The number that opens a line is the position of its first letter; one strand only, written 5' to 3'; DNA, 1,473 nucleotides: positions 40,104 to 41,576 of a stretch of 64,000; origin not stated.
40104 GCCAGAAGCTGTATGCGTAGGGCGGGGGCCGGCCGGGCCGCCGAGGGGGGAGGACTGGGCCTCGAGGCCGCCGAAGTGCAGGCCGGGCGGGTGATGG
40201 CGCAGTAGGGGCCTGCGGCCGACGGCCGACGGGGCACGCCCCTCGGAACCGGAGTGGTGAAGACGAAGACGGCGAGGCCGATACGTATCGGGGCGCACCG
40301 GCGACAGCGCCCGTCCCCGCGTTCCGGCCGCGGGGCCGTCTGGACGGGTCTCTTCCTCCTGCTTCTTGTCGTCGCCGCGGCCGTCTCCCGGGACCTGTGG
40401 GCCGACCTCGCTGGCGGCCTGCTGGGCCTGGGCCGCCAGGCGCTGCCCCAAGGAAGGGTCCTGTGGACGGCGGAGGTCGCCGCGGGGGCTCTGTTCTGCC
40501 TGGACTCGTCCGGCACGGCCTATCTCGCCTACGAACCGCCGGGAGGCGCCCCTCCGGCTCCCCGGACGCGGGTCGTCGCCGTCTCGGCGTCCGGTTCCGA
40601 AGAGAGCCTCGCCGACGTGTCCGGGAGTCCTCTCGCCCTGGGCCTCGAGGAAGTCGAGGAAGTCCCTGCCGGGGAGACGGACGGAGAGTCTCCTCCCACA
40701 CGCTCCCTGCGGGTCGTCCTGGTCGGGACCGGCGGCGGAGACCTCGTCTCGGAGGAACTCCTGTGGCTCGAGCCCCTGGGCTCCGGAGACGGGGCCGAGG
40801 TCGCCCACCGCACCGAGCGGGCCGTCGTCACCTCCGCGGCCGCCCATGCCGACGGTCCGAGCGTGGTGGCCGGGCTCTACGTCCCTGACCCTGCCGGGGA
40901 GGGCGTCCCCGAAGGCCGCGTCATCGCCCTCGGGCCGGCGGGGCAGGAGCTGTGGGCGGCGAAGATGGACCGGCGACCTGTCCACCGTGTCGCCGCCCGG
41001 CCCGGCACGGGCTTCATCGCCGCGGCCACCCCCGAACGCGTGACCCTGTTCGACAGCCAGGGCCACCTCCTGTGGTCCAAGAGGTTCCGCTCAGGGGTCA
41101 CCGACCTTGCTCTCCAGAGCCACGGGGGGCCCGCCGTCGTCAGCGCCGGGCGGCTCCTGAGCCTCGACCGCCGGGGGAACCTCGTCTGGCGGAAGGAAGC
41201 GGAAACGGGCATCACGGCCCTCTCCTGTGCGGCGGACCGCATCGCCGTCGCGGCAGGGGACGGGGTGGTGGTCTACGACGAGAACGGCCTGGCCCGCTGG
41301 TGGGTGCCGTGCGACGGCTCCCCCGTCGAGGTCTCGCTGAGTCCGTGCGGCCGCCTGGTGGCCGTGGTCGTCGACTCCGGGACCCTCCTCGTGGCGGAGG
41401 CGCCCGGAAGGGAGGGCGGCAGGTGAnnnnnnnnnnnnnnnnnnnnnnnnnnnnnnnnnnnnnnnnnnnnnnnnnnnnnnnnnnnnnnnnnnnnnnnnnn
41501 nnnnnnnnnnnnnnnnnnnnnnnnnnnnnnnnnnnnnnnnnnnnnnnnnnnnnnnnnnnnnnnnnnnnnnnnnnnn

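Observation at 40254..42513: Three translationally coupled membrane genes: a beta-propeller protein, a small TM protein and CvpA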

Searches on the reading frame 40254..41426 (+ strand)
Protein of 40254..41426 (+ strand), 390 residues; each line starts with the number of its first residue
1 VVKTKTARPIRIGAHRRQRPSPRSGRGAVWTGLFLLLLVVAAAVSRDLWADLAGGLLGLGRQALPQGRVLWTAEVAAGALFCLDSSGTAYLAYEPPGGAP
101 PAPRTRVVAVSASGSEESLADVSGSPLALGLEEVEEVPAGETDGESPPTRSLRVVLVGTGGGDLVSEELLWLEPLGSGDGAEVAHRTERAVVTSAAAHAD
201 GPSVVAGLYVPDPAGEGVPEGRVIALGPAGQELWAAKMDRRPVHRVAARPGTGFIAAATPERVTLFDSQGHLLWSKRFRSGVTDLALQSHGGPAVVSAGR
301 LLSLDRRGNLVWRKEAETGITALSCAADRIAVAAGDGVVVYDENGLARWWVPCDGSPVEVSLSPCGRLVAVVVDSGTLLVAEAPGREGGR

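Call 3: search_protein_families(library=pfam, proteins=[window:40254-41426:+], max_evalue=0.01)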
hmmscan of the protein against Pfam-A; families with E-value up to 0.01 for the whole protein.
window:40254-41426:+ (390 aa): 1 family
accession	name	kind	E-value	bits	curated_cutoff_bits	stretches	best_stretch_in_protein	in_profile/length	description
PF13360.13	PQQ_2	-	8e-10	39.2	27.6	1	220-363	2-156/233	Outer membrane protein assembly factor BamB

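Call 4: search_protein_families(library=ncbifam, proteins=[window:40254-41426:+], max_evalue=0.01)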
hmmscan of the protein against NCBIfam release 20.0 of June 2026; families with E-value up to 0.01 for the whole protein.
window:40254-41426:+ (390 aa): 1 family
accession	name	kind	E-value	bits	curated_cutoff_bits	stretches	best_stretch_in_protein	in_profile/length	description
TIGR03300.1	assembly_YfgL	equivalog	4.1e-06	25.7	285.2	0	220-290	74-145/377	outer membrane protein assembly factor BamB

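Call 7: find_homologous_proteins(query=window:40254-41426:+)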
Query window:40254-41426:+ (390 aa): 15 proteins with E <= 0.001 among 8000 candidates.
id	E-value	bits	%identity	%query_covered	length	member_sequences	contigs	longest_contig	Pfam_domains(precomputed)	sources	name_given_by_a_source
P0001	1.4e-248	843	100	100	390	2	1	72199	PF13360.14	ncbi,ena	-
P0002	1.5e-223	760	92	100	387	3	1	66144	PF13360.14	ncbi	-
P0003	7.8e-174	597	83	90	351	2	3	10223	PF13360.14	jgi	jgi:hypothetical protein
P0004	9.0e-92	326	49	96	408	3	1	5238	PF13360.14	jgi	jgi:hypothetical protein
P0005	1.4e-91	326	49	98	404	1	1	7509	PF13360.14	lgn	-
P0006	2.3e-83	299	47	96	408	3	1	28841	PF13360.14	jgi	-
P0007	3.6e-83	298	45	97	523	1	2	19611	PF13360.14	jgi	-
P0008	4.3e-83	298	47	96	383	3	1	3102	PF13360.14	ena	-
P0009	5.1e-81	291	43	96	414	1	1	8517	PF13360.14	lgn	-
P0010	4.2e-77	278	44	97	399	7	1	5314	PF13360.14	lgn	-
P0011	1.8e-73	266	40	96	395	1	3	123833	PF13360.14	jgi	jgi:hypothetical protein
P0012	2.2e-73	266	43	89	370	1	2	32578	PF13360.14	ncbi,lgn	-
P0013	1.2e-72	263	42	96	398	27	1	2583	PF13360.14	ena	-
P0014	1.5e-68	250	41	96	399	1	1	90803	PF13360.14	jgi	jgi:hypothetical protein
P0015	1.2e-13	69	35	53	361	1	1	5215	-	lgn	-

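Call 8: find_encoding_contigs(protein=P0011, flank=8000, max_places=2)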
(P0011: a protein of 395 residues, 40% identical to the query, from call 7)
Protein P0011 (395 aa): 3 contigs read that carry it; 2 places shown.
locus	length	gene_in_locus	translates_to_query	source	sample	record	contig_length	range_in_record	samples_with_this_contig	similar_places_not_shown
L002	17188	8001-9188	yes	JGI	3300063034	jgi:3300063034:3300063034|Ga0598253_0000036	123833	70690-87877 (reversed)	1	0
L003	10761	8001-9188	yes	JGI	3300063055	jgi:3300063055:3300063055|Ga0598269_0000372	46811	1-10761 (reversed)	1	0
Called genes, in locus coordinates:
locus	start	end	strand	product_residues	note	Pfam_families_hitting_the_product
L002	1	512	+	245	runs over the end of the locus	PF02527:GidB, PF13847:Methyltransf_31, PF13649:Methyltransf_25 (weak)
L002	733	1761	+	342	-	PF02195:ParB_N, PF17762:HTH_ParB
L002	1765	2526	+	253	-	PF00142:Fer4_NifH (weak), PF01656:CbiA, PF02374:ArsA_ATPase (weak), PF06564:CBP_BcsQ, PF09140:MipZ (weak), PF10609:ParA, PF13614:AAA_31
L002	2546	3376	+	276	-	PF02195:ParB_N, PF17762:HTH_ParB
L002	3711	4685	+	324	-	PF01551:Peptidase_M23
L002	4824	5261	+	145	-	PF04519:Bactofilin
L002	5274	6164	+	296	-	PF00781:DAGK_cat, PF19279:YegS_C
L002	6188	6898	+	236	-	PF00156:Pribosyltran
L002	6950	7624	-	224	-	PF06866:DUF1256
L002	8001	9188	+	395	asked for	PF13360:PQQ_2 (weak)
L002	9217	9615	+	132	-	-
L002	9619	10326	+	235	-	PF02674:Colicin_V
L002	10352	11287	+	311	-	PF21088:MS_channel_1st, PF00924:MS_channel_2nd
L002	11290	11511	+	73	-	PF06107:DUF951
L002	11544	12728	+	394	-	PF01926:MMR_HSR1, PF02421:FeoB_N, PF06071:YchF-GTPase_C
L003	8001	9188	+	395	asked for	PF13360:PQQ_2 (weak)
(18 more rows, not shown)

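Call 9: find_encoding_contigs(protein=P0014, flank=8000, max_places=2)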
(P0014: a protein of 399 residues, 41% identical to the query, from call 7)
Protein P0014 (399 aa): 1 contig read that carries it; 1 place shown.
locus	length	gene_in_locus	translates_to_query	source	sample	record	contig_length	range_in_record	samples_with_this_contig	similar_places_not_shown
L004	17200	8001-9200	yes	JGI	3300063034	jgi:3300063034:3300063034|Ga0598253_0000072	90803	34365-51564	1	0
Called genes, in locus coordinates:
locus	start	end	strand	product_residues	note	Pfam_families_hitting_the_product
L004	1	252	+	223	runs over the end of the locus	PF14804:Jag_N, PF13083:KH_KhpA-B, PF01424:R3H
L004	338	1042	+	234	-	PF02527:GidB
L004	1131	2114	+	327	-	PF02195:ParB_N, PF17762:HTH_ParB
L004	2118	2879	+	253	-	PF00142:Fer4_NifH, PF01656:CbiA, PF02374:ArsA_ATPase (weak), PF06564:CBP_BcsQ, PF09140:MipZ (weak), PF10609:ParA, PF13614:AAA_31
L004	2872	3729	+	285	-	PF02195:ParB_N, PF17762:HTH_ParB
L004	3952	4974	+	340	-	PF01551:Peptidase_M23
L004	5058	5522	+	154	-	PF04519:Bactofilin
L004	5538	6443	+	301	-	PF00781:DAGK_cat, PF19279:YegS_C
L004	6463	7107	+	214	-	PF00156:Pribosyltran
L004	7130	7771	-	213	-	PF06866:DUF1256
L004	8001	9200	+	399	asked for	PF13360:PQQ_2 (weak)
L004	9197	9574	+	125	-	-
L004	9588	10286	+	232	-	PF02674:Colicin_V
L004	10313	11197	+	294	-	PF21088:MS_channel_1st, PF00924:MS_channel_2nd, PF21082:MS_channel_3rd (weak)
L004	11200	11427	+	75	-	PF06107:DUF951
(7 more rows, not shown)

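Call 10: find_encoding_contigs(protein=P0012, flank=8000, max_places=2)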
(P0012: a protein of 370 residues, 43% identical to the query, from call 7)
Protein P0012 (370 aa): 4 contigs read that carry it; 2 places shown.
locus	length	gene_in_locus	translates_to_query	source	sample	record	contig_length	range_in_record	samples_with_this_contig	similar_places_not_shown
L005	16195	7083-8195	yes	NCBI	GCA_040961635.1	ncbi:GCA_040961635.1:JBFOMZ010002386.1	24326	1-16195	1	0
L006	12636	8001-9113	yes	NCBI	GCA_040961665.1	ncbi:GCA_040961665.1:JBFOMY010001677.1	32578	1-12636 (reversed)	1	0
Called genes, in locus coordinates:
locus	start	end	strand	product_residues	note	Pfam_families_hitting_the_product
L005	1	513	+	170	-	?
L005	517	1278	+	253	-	PF00142:Fer4_NifH (weak), PF01656:CbiA, PF02374:ArsA_ATPase (weak), PF06564:CBP_BcsQ, PF09140:MipZ (weak), PF10609:ParA, PF13614:AAA_31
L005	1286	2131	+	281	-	PF02195:ParB_N, PF17762:HTH_ParB, PF23552:ParB_C (weak)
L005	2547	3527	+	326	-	PF01551:Peptidase_M23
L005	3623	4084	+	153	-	PF04519:Bactofilin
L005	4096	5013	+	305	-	PF00781:DAGK_cat, PF19279:YegS_C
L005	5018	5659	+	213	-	PF00156:Pribosyltran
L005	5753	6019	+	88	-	PF03698:UPF0180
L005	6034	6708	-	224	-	PF06866:DUF1256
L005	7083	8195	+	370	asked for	PF13360:PQQ_2 (weak)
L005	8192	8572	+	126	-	-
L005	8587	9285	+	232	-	PF02674:Colicin_V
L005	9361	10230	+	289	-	PF21088:MS_channel_1st (weak), PF00924:MS_channel_2nd, PF21082:MS_channel_3rd (faint)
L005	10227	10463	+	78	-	PF06107:DUF951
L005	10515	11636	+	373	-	PF01926:MMR_HSR1, PF02421:FeoB_N, PF06071:YchF-GTPase_C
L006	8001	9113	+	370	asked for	PF13360:PQQ_2 (weak)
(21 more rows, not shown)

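Call 11: find_encoding_contigs(protein=P0006, flank=8000, max_places=2)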
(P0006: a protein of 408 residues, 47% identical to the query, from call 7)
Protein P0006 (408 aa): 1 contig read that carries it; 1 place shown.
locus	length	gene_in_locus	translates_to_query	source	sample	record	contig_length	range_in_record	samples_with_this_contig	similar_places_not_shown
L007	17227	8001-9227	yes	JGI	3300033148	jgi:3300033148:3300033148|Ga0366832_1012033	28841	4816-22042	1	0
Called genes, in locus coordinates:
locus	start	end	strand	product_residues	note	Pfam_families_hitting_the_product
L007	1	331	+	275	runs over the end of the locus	PF02527:GidB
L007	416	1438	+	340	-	PF02195:ParB_N, PF17762:HTH_ParB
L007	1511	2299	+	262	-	PF00142:Fer4_NifH (weak), PF01656:CbiA, PF02374:ArsA_ATPase (weak), PF06564:CBP_BcsQ (faint), PF09140:MipZ (weak), PF10609:ParA, PF13614:AAA_31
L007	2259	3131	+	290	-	PF02195:ParB_N, PF17762:HTH_ParB, PF23552:ParB_C (weak)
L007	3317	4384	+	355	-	PF01551:Peptidase_M23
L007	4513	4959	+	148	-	PF04519:Bactofilin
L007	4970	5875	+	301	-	PF00781:DAGK_cat, PF19279:YegS_C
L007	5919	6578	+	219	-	PF00156:Pribosyltran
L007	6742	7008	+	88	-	PF03698:UPF0180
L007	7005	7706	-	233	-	PF06866:DUF1256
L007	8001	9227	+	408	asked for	PF13360:PQQ_2 (faint)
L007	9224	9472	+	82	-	-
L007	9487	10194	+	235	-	PF02674:Colicin_V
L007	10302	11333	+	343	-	PF21088:MS_channel_1st, PF00924:MS_channel_2nd, PF21082:MS_channel_3rd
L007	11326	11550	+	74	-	PF06107:DUF951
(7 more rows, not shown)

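Call 14: find_related_loci(query=A1, collection=genome_contigs, flank=6000)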
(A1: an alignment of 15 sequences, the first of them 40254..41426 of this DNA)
Query A1 (390 aa) in genome_contigs; peptide patterns used: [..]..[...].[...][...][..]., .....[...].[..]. (x = any residue, [..] = any of these).
112 stretches matched a pattern; 3 encode a relative of the query (tblastn E <= 1e-3); 3 distinct loci.
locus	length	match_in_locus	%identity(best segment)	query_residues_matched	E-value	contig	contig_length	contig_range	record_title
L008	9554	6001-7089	46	13-385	2e-83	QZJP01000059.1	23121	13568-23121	MAG: Bacillota bacterium isolate SURF_36 Ga0104751_1003327, whole genome shotgun sequence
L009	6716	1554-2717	41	5-385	4e-72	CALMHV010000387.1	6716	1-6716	MAG TPA_asm: uncultured Firmicutes bacterium isolate ERR2868533_bin.32_CONCOCT_v1.1_MAG genome assembly, contig: ERZ8411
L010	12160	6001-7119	44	8-385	1e-83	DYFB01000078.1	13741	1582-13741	MAG TPA_asm: Symbiobacterium sp. isolate Tomsk_70_12_70_12 Tomsk_k141_68015, whole genome shotgun sequence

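Call 38: predict_structure(alignment_id=A1)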
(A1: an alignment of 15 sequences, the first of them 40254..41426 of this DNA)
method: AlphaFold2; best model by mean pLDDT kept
length: 390 residues; sequences in the alignment: 15
mean_pLDDT: 83.1   pTM: 0.77
mean pLDDT of the five models: 83.1, 82.6, 82.3, 82.1, 81.8
residues with pLDDT >= 90: 225; 70-90: 82; 50-70: 42; < 50: 41
segments of 3 or more residues with pLDDT < 50: 1-4, 6-9, 11-20, 49-61, 139-143, 386-390
pLDDT, mean of each block of 10 residues (from residue 1): 43 44 60 82 59 43 82 92 94 78 86 87 91 67 58 88 73 67 82 94 94 86 93 94 96 96 97 97 97 96 98 92 96 95 95 94 95 95 65
secondary structure, 60 per line:
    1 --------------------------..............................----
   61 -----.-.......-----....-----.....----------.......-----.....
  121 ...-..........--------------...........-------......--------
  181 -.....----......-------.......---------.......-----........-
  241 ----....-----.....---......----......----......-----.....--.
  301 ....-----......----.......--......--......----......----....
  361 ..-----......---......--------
elements in order: H27-56 E68-74 E80-83 E89-93 E104-110 E116-123 E125-134 E149-159 E167-172 E182-186 E191-196 E204-210 E220-226 E232-239 E245-248 E254-258 E262-267 E272-277 E282-287 E293-297 E300-304 E310-315 E320-326 E329-334 E337-342 E347-352 E357-362 E368-373 E377-382

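Call 41: fold_search(model_id=the predicted structure, library=pdb)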
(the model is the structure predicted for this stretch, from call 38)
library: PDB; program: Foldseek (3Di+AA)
matches with E <= 10: 1411; with E <= 0.001: 1134
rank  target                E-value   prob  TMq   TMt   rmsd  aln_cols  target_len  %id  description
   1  6tjg                  1.7e-11  1.00  0.50  0.59   7.6       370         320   15  Crystal structure of the computationally designed Cake8 protein (released 2020-05-06)
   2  8q7n_F                2.6e-11  1.00  0.52  0.48  17.1       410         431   12  cryo-EM structure of the human spliceosomal B complex protomer (tri-snRNP core region) (released 2024-01-24)
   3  6tji_A                4.9e-11  1.00  0.44  0.47   9.2       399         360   14  Crystal structure of the computationally designed Cake10 protein (released 2020-05-06)
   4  8x8n_B                6.6e-11  1.00  0.53  0.60  12.2       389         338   11  Cryo-EM structure of the octreotide-bound Somatostatin receptor 5-Gi protein complex (released 2024-06-12)
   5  7eq5_B                8.5e-11  1.00  0.45  0.48   9.3       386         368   15  Plant growth-promoting factor YxaL mutant from Bacillus velezensis - T175W/W215G (released 2022-01-12)
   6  6tjh_A                9.4e-11  1.00  0.43  0.46   9.4       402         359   15  Crystal structure of the computationally designed Cake9 protein (released 2020-05-06)
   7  8wcb_B                1.3e-10  1.00  0.55  0.64   9.9       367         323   10  Cryo-EM structure of the CHA-bound mTAAR1-Gq complex (released 2023-12-27)
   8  8wc4_B                1.5e-10  1.00  0.56  0.64  10.3       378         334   11  Cryo-EM structure of the ZH8651-bound mTAAR1-Gs complex (released 2023-12-27)
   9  6eg8_B                1.9e-10  1.00  0.55  0.62  13.2       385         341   12  Structure of the GDP-bound Gs heterotrimer (released 2019-06-05)
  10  9ode_B                2.1e-10  1.00  0.57  0.66  10.7       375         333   11  Structure of the MOR/Gi/Lofentanil Complex, Nucleotide Free (released 2026-03-04)
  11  3ow8_C                2.2e-10  1.00  0.56  0.71   4.8       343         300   12  Crystal Structure of the WD repeat-containing protein 61 (released 2010-09-29)
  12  8z68_B                2.5e-10  1.00  0.55  0.63  11.2       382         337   11  Cryo-EM structure of the hGPR68-Gs complex in pH6.8 (released 2025-04-23)
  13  8rxh_Sg               2.5e-10  1.00  0.48  0.60   9.6       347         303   14  CRYO-EM STRUCTURE OF LEISHMANIA MAJOR 80S RIBOSOME WITH A/P/E-site tRNA AND mRNA : PARENTAL STRAIN (released 2024-05-15)
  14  9jco_B                2.6e-10  1.00  0.56  0.63  11.1       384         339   11  Cryo-EM structure of the proton-sensing GPCR (GPR4)-Gs protein complex at pH 6.5 (released 2025-07-09)
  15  9p80_B                3.1e-10  1.00  0.55  0.63  10.2       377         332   11  NTSR1-Gi-NTS(8-13) Complex in the Non-Canonical, AHD Open State (NC-Open-Apo) (released 2026-03-25)
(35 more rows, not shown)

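Call 49: search_protein_families(library=pfam, proteins=[window:40254-41426:+], max_evalue=1)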
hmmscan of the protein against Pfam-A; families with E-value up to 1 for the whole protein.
window:40254-41426:+ (390 aa): 3 families
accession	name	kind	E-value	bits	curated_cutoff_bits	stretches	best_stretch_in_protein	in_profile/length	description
PF13360.13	PQQ_2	-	8e-10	39.2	27.6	1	220-363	2-156/233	Outer membrane protein assembly factor BamB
PF23185.1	CFAP43_N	-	0.12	11.9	27.1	1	321-356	9-43/300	CFAP43 N-terminal domain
PF25485.1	DUF7908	-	0.27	11.9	27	0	66-95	86-117/134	Domain of unknown function (DUF7908)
